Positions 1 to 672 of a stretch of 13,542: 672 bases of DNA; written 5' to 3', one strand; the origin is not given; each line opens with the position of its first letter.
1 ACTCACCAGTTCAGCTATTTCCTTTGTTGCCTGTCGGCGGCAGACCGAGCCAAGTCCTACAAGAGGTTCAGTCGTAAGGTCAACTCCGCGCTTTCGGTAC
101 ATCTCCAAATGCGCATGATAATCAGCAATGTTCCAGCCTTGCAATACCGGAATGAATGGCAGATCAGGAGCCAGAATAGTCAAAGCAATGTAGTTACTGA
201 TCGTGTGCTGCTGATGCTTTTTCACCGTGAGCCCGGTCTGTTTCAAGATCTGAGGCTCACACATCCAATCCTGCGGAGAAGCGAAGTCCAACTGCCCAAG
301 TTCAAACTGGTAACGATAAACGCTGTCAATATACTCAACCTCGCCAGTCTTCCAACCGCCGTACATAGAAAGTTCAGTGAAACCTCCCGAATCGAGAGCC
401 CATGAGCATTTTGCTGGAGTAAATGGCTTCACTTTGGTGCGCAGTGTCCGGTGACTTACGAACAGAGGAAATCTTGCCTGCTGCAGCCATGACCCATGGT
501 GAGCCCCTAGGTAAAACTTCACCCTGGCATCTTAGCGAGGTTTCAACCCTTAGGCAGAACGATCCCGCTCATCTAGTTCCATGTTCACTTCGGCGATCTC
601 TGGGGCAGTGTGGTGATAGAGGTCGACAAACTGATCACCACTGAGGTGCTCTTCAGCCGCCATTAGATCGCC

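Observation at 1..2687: Lower-G+C candidate DNA-modification module: DpdA-like transglycosylase plus PAPS-reductase-like PP-loop enzyme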

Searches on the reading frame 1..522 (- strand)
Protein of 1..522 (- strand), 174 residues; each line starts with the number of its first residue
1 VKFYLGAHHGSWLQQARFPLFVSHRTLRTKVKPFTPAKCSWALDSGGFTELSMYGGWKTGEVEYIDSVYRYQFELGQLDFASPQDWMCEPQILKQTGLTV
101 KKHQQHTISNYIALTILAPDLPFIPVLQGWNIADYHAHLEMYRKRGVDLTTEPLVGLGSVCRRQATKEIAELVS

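Call 7: search_protein_families(library=pfam, proteins=[window:1-522:-], max_evalue=0.01)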
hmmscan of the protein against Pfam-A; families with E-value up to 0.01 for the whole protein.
window:1-522:- (174 aa): 1 family
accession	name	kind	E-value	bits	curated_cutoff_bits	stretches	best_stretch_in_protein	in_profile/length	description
PF23859.1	DpdA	-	7.5e-61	206.1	27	1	2-170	4-177/291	DeoxyPurine in DNA protein A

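Call 8: search_protein_families(library=phrogs, proteins=[window:1-522:-], max_evalue=0.001)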
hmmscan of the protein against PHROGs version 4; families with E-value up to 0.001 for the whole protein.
window:1-522:- (174 aa): 1 family
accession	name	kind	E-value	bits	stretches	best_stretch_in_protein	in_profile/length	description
phrog_1279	-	moron, auxiliary metabolic gene and host takeover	2.2e-65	221.4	1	2-171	4-178/260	queuine tRNA-ribosyltransferase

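Call 11: search_dna_similar(query=window:1-522:-, collection=phages, mode=protein, max_rows=40)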
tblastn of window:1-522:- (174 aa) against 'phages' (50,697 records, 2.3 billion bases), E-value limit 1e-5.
Records with a match: 407; places in all: 407; records where one place covers at least 80% of the query: 405.
Best place of each record, by identity: <60% 407.
By first word of the organism name: Mycobacterium 399; Streptomyces 2; Sinorhizobium 2; Microcystis 2; Rhizobium 1; Caudoviricetes 1.
By host as written in the record: Mycobacterium smegmatis mc2 155 313; Mycobacterium smegmatis mc#155 53; Mycobacterium smegmatis mc2155 9; Mycobacterium smegmatic mc2 155 4; - 4; Mycobacterium smegmatius mc2 155 4; Mycolicibacterium smegmatis MC2 155 3; Mycobacterium smegmatis MC2 155 2; and 11 more.
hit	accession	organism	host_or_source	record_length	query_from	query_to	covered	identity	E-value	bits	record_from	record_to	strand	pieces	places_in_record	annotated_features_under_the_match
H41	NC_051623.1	Mycobacterium phage Marshawn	Mycobacterium smegmatis mc2 155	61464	3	172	98%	52.6%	4e-55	192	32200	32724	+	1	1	43: queuine tRNA-ribosyltransferase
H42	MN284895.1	Mycobacterium phage Marshawn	Mycobacterium smegmatis mc2 155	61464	3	172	98%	52.6%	4e-55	192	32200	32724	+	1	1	43: queuine tRNA-ribosyltransferase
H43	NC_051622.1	Mycobacterium phage MarkPhew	Mycobacterium smegmatis mc2 155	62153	3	172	98%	52.6%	5e-55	191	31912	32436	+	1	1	43: queuine tRNA-ribosyltransferase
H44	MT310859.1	Mycobacterium phage MarkPhew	Mycobacterium smegmatis mc2 155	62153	3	172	98%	52.6%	5e-55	191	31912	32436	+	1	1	43: queuine tRNA-ribosyltransferase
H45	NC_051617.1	Mycobacterium phage Chris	Mycobacterium smegmatis mc2 155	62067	3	172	98%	52.6%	2e-54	189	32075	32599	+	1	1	42: queuine tRNA-ribosyltransferase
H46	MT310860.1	Mycobacterium phage Chris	Mycobacterium smegmatis mc2 155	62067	3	172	98%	52.6%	2e-54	189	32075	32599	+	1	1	42: queuine tRNA-ribosyltransferase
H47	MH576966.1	Mycobacterium phage Thyatira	Mycobacterium smegmatis mc2155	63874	3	169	96%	53.5%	2e-56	195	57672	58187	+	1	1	86: queuine tRNA-ribosyltransferase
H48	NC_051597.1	Mycobacterium phage Thyatira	Mycobacterium smegmatis mc2155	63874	3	169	96%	53.5%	2e-56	195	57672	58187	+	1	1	86: queuine tRNA-ribosyltransferase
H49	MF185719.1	Mycobacterium phage Edugator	Mycobacterium smegmatis mc2 155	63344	3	169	96%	53.5%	2e-55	193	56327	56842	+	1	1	81: queuine tRNA-ribosyltransferase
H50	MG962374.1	Mycobacterium phage Paola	Mycobacterium smegmatis mc2 155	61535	3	169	96%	53.5%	2e-55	192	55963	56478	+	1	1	85: queuine tRNA-ribosyltransferase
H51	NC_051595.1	Mycobacterium phage Paola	Mycobacterium smegmatis mc2 155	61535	3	169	96%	53.5%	2e-55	192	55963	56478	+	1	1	85: queuine tRNA-ribosyltransferase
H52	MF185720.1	Mycobacterium phage Guillsminger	Mycobacterium smegmatis mc2 155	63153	3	169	96%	53.5%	2e-55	192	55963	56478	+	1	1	86: queuine tRNA-ribosyltransferase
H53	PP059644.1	Mycobacterium phage Feyre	Mycobacterium smegmatis mc#155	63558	3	169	96%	53.5%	3e-55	192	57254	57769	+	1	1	86: DpdA-like tRNA-guanine transglycosylase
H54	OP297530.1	Mycobacterium phage Nikao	Mycobacterium smegmatis mc2 155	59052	3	169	96%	53.2%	1e-53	188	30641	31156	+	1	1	35: tRNA nucleotidyltransferase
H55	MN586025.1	Mycobacterium phage Mdavu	Mycobacterium smegmatis mc#155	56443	3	169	96%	53.2%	1e-53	187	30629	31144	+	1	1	35: queuine tRNA-ribosyltransferase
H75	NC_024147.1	Mycobacterium phage ZoeJ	Mycobacterium smegmatis mc2 155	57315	3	169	96%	52.9%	3e-54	189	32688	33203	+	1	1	42: queuine tRNA-ribosyltransferase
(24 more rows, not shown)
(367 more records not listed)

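Call 13: find_related_loci(query=window:1-522:-, collection=viral_contigs, flank=10000)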
Query window:1-522:- (174 aa) in viral_contigs; peptide patterns used: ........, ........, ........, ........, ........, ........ (x = any residue, [..] = any of these).
9 stretches matched a pattern; 2 encode a relative of the query (tblastn E <= 1e-3); 2 distinct loci.
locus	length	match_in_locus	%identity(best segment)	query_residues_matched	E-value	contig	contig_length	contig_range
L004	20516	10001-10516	53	3-169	5e-58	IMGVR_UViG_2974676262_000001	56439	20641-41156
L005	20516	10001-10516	52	3-169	4e-58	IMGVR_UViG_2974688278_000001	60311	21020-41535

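Call 14: find_related_loci(query=window:1-522:-, collection=metagenome_contigs, flank=10000)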
Query window:1-522:- (174 aa) in metagenome_contigs; peptide patterns used: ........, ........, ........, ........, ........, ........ (x = any residue, [..] = any of these).
149 stretches matched a pattern; 12 encode a relative of the query (tblastn E <= 1e-3); 12 distinct loci.
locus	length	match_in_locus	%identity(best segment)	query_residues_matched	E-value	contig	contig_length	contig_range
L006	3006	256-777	99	1-174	1e-123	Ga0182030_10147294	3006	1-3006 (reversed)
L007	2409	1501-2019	59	1-174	6e-69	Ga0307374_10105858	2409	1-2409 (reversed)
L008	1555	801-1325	55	1-173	2e-66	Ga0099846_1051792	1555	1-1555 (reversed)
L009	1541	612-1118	55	1-173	1e-65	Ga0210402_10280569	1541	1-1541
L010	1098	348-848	49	3-173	2e-53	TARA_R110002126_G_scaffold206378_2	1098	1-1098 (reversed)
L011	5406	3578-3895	46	60-173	1e-29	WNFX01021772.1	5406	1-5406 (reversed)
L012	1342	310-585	51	1-93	7e-30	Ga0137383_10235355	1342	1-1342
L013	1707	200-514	46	1-108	6e-29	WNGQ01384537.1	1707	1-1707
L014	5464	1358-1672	46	1-108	8e-29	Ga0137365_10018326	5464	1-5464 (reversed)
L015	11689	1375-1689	46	1-108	9e-29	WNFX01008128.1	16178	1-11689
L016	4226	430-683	59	1-89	7e-20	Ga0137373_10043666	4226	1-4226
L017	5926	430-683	59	1-89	7e-20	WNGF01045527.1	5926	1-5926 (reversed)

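Call 17: search_protein_families(library=ncbifam, proteins=[L006:256-990:+, L006:917-1642:+, L006:1646-1993:+, L006:1972-2586:+], max_evalue=0.01)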
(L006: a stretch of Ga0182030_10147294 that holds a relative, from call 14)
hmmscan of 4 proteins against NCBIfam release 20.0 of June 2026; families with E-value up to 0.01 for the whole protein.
L006:256-990:+ (244 aa): 0 families

L006:917-1642:+ (241 aa): 6 families
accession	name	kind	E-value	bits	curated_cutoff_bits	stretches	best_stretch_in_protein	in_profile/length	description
TIGR00364.1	TIGR00364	equivalog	4e-49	166.9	150.3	1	29-224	3-201/201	7-cyano-7-deazaguanine synthase QueC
NF008317.0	PRK11106.1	equivalog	5.9e-23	81.4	378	1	25-231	2-213/231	7-cyano-7-deazaguanine synthase QueC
NF041925.1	QatC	equivalog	5.5e-08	32.1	280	1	158-240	234-327/398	Qat anti-phage system QueC-like protein QatC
TIGR01536.1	asn_synth_AEB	equivalog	0.00031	19.9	267.1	1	25-85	253-315/517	asparagine synthase (glutamine-hydrolyzing)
TIGR00342.1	TIGR00342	equivalog_domain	0.0014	17.8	264.5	1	17-63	165-212/373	tRNA uracil 4-sulfurtransferase ThiI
NF011155.0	PRK14561.1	equivalog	0.0098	15.6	207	0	27-86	3-59/195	hypothetical protein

L006:1646-1993:+ (115 aa): 2 families
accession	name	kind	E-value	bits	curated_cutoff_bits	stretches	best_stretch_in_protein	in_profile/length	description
TIGR03367.1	queuosine_QueD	equivalog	2e-22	79.4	89.25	1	4-91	2-90/92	6-carboxytetrahydropterin synthase QueD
TIGR00039.1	6PTHBS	subfamily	4.2e-18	65.8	125.5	1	2-113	2-116/124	6-pyruvoyl tetrahydropterin synthase/6-carboxytetrahydropterin synthase family protein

L006:1972-2586:+ (204 aa): 12 families
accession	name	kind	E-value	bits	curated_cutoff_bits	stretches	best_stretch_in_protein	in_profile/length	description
TIGR04508.1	queE_Cx14CxxC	equivalog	1.5e-43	149.1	240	1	10-203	1-207/208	7-carboxy-7-deazaguanine synthase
TIGR04349.1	rSAM_QueE_gams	hypoth_equivalog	6.2e-20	71.8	300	1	12-116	3-102/210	7-carboxy-7-deazaguanine synthase QueE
TIGR04322.1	rSAM_QueE_Ecoli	equivalog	1.2e-19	70.7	200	2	59-203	60-214/215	7-carboxy-7-deazaguanine synthase QueE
TIGR03365.1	Bsubt_queE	equivalog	9.4e-18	64.6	206.1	1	12-133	5-132/238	7-carboxy-7-deazaguanine synthase QueE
TIGR03963.1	rSAM_QueE_Clost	equivalog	4e-16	59.4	260.1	1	12-117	3-107/219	putative 7-carboxy-7-deazaguanine synthase QueE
TIGR02495.1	NrdG2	equivalog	3e-05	23.4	131.15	1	36-114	24-101/193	anaerobic ribonucleoside-triphosphate reductase activating protein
NF038283.1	viperin_w_prok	equivalog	0.00078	18.7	180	1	37-114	11-94/281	viperin family antiviral radical SAM protein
TIGR02493.1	PFLA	equivalog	0.00084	18.8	231.75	1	30-115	17-106/235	pyruvate formate-lyase-activating protein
TIGR04251.1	SCM_rSAM_ScmF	equivalog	0.0012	18.3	400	1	38-118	14-96/353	SynChlorMet cassette radical SAM/SPASM protein ScmF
TIGR02666.1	moaA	equivalog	0.0016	17.5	284.05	1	37-113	19-101/336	GTP 3',8-cyclase MoaA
TIGR04051.1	rSAM_NirJ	equivalog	0.0016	17.4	515.45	1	36-113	10-86/354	heme d1 biosynthesis radical SAM protein NirJ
TIGR02668.1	moaA_archaeal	equivalog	0.0091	15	325.25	0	37-114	19-96/303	GTP 3',8-cyclase MoaA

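Call 30: get_annotated_region(hit=H75, flank=7000)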
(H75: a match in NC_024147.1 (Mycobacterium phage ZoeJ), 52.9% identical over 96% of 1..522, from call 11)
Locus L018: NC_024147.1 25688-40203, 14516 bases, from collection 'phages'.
description: Mycobacterium phage ZoeJ, complete genome.
organism: Mycobacterium phage ZoeJ (NCBI taxid 1486427)
taxonomy: Viruses; Duplodnaviria; Heunggongvirae; Uroviricota; Caudoviricetes; Weiservirinae; Timquatrovirus; Timquatrovirus zoeJ
host: Mycobacterium smegmatis mc2 155; source: soil, Providence, RI; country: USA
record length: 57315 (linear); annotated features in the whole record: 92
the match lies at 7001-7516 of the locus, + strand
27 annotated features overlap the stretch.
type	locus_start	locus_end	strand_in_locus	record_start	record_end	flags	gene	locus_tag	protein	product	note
CDS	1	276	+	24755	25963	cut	29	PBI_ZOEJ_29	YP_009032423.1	endolysin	Lysin B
CDS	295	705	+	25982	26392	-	30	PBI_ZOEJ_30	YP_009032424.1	holin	Holin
CDS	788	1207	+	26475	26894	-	31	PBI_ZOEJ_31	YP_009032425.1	minor tail protein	-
CDS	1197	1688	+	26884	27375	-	32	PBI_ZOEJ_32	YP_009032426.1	hypothetical protein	-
CDS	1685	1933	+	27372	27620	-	33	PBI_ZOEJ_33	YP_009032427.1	hypothetical protein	-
CDS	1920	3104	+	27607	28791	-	34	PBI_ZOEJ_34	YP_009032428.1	hypothetical protein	-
CDS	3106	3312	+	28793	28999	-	35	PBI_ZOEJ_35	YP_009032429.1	hypothetical protein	-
CDS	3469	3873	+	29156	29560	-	36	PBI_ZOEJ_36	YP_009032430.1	HTH DNA binding protein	Putative transcription factor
CDS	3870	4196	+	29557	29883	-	37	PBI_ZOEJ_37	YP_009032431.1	hypothetical protein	-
CDS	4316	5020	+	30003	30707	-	38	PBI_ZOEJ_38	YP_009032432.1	hypothetical protein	-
CDS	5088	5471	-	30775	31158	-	39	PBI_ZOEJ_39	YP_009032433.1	hypothetical protein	-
CDS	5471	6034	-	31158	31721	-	40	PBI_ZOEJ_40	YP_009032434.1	queuine tRNA-ribosyltransferase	-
CDS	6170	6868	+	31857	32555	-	41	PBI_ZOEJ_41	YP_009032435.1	hypothetical protein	-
CDS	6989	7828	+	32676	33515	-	42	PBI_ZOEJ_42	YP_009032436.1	queuine tRNA-ribosyltransferase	-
CDS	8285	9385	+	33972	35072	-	43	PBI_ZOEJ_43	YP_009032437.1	integrase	Integrase (Y-int)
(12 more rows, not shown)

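Call 31: get_annotated_region(hit=H47, flank=6000)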
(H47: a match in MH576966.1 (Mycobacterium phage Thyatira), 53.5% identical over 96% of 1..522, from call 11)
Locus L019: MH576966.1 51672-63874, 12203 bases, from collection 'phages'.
description: Mycobacterium phage Thyatira, complete genome.
organism: Mycobacterium phage Thyatira (NCBI taxid 2283261)
taxonomy: Viruses; Duplodnaviria; Heunggongvirae; Uroviricota; Caudoviricetes; Weiservirinae; Kratiovirus; Kratiovirus thyatira
host: Mycobacterium smegmatis mc2155; source: soil; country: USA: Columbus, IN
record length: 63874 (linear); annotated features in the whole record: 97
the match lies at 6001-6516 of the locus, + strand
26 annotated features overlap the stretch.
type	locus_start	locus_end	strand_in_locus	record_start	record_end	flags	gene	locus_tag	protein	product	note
CDS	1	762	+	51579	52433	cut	72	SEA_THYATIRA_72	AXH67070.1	membrane protein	-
CDS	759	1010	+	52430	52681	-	73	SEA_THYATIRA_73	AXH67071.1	hypothetical protein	-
CDS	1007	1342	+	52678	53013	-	74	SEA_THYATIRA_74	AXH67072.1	hypothetical protein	-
CDS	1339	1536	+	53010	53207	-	75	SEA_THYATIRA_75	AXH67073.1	hypothetical protein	-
CDS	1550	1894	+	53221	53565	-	76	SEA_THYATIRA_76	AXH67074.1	hypothetical protein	-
CDS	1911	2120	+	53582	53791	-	77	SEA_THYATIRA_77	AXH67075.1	hypothetical protein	-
CDS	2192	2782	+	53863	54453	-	78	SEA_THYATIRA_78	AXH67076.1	hypothetical protein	-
CDS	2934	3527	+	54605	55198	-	79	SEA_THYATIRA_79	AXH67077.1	RNA ligase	-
CDS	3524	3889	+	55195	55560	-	80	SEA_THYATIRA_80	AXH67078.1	hypothetical protein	-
CDS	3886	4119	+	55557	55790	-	81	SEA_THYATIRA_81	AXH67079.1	hypothetical protein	-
CDS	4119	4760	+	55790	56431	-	82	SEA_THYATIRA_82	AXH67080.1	hypothetical protein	-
CDS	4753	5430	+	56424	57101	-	83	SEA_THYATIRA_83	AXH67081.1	hypothetical protein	-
CDS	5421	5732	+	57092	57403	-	84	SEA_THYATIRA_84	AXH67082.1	hypothetical protein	-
CDS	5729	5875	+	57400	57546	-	85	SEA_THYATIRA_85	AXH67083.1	hypothetical protein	-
CDS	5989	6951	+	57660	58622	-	86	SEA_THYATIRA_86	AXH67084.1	queuine tRNA-ribosyltransferase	-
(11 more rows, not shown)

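Call 54: search_protein_families(library=padloc, proteins=[L006:256-990:+, L006:917-1642:+], max_evalue=0.01)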
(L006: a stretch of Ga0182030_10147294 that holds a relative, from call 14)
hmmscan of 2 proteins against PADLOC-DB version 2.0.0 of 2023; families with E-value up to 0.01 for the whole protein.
L006:256-990:+ (244 aa): 0 families

L006:917-1642:+ (241 aa): 2 families
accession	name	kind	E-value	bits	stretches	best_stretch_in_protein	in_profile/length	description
PDLC00911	QueC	-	1.2e-28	98.6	2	112-226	72-183/190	QueC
PDLC02214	QatC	-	8.1e-07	26.3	1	158-240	282-374/453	-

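Call 55: search_dna_similar(query=L006:256-990:+, collection=phages, mode=protein, max_rows=45, rows=spread, max_evalue=0.001)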
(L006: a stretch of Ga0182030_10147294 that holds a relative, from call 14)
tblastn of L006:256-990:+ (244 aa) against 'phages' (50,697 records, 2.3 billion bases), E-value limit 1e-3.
Records with a match: 408; places in all: 408; records where one place covers at least 80% of the query: 404.
Best place of each record, by identity: <60% 408.
By first word of the organism name: Mycobacterium 399; Streptomyces 2; Sinorhizobium 2; Microcystis 2; Rhizobium 1; Bacteriophage 1; Caudoviricetes 1.
By host as written in the record: Mycobacterium smegmatis mc2 155 313; Mycobacterium smegmatis mc#155 53; Mycobacterium smegmatis mc2155 9; - 5; Mycobacterium smegmatic mc2 155 4; Mycobacterium smegmatius mc2 155 4; Mycolicibacterium smegmatis MC2 155 3; Mycobacterium smegmatis MC2 155 2; and 11 more.
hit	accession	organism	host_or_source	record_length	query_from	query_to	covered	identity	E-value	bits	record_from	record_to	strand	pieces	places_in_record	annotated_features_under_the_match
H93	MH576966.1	Mycobacterium phage Thyatira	Mycobacterium smegmatis mc2155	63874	3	242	98%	51.8%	8e-79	263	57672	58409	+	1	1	86: queuine tRNA-ribosyltransferase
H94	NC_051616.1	Mycobacterium phage Bella96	Mycobacterium smegmatis mc2 155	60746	3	242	98%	51.4%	4e-76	255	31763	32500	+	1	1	queuine tRNA-ribosyltransferase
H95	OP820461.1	Mycobacterium phage Dadosky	Mycobacterium smegmatis mc2 155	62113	3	243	99%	50.8%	2e-76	256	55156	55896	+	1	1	87: queuine tRNA-ribosyltransferase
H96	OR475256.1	Mycobacterium phage Heftyboy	Mycobacterium smegmatis mc2 155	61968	3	242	98%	51.0%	1e-76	257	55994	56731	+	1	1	86: DpdA-like tRNA-guanine transglycosylase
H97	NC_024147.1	Mycobacterium phage ZoeJ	Mycobacterium smegmatis mc2 155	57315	3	243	99%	50.4%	7e-75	252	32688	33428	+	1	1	42: queuine tRNA-ribosyltransferase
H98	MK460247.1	Mycobacterium phage YoureAdopted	Mycobacterium smegmatis mc#155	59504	3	242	98%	50.6%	9e-74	249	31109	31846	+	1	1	38: queuine tRNA-ribosyltransferase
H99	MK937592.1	Mycobacterium phage Phrappuccino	Mycobacterium smegmatis mc#155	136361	3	242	98%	50.2%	5e-73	246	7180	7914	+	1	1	8: queuine tRNA-ribosyltransferase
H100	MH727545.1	Mycobacterium phage DismalStressor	Mycobacterium smegmatis mc215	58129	3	243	99%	49.6%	5e-73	246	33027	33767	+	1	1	42: queuine tRNA-ribosyltransferase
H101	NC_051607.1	Mycobacterium phage DarthP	Mycobacterium smegmatis mc2 155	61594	3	242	98%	49.8%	1e-74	251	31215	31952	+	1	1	39: queuine tRNA-ribosyltransferase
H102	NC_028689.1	Mycobacterium phage Colbert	Mycobacterium smegmatis mc2 155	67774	3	242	98%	49.6%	1e-74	251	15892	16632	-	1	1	20: queuine tRNA-ribosyltransferase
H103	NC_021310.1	Mycobacterium phage Newman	Mycobacterium smegmatis mc2 155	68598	3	242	98%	49.6%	1e-74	251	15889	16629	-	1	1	20: queuine tRNA-ribosyltransferase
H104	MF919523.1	Mycobacterium phage Mikota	Mycobacterium smegmatis mc2 155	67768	3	242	98%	49.6%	5e-74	249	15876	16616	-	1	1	queuine tRNA-ribosyltransferase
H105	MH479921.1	Mycobacterium phage Placalicious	Mycobacterium smegmatis mc2 155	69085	3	242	98%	49.6%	5e-74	249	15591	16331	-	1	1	19: queuine tRNA-ribosyltransferase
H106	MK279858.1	Mycobacterium phage JakeO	Mycobacterium smegmatis mc2 155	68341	3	242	98%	49.6%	3e-73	247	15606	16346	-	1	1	19: queuine tRNA-ribosyltransferase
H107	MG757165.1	Mycobacterium phage Phergie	Mycobacterium smegmatis mc2 155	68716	3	242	98%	49.6%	3e-73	247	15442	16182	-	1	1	19: queuine tRNA-ribosyltransferase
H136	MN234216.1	Streptomyces phage Gilgamesh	Streptomyces lividans JI 1326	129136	4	242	98%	45.3%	4e-66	226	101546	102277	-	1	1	114: queuine tRNA-ribosyltransferase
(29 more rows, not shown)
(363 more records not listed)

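Call 58: get_annotated_region(hit=H136, flank=5000)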
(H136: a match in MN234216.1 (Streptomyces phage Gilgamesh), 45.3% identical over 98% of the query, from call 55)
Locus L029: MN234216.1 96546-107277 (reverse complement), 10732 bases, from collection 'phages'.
description: Streptomyces phage Gilgamesh, complete genome.
organism: Streptomyces phage Gilgamesh (NCBI taxid 2599890)
taxonomy: Viruses; Duplodnaviria; Heunggongvirae; Uroviricota; Caudoviricetes
host: Streptomyces lividans JI 1326; source: soil; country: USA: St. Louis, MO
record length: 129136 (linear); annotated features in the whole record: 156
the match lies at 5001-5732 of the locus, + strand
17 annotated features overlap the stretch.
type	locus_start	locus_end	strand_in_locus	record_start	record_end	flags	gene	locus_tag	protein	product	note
CDS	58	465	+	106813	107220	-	121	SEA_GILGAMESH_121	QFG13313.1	hypothetical protein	-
CDS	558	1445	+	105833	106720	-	120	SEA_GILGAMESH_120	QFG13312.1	hypothetical protein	-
CDS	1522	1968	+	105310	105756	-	119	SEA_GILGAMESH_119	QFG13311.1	hypothetical protein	-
CDS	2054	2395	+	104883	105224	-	118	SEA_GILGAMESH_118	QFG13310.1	hypothetical protein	-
CDS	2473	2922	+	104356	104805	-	117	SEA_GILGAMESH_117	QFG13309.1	hypothetical protein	-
CDS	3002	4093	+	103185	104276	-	116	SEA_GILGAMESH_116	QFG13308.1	PAPS reductase-like domain protein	PAPS reductase-like domain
CDS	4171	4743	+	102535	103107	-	115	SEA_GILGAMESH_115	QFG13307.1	hypothetical protein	-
CDS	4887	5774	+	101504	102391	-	114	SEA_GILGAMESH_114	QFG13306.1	queuine tRNA-ribosyltransferase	-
CDS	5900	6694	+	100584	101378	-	113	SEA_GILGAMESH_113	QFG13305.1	hypothetical protein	-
CDS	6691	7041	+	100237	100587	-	112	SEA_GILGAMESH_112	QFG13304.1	hypothetical protein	-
CDS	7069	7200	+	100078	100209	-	111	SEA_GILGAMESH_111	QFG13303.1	hypothetical protein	-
CDS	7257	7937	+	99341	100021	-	110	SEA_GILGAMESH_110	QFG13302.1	hypothetical protein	-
CDS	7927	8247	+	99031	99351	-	109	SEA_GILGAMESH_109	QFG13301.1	hypothetical protein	-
CDS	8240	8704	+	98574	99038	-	108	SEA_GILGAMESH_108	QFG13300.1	hypothetical protein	-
CDS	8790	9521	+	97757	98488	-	107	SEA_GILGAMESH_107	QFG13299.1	hypothetical protein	-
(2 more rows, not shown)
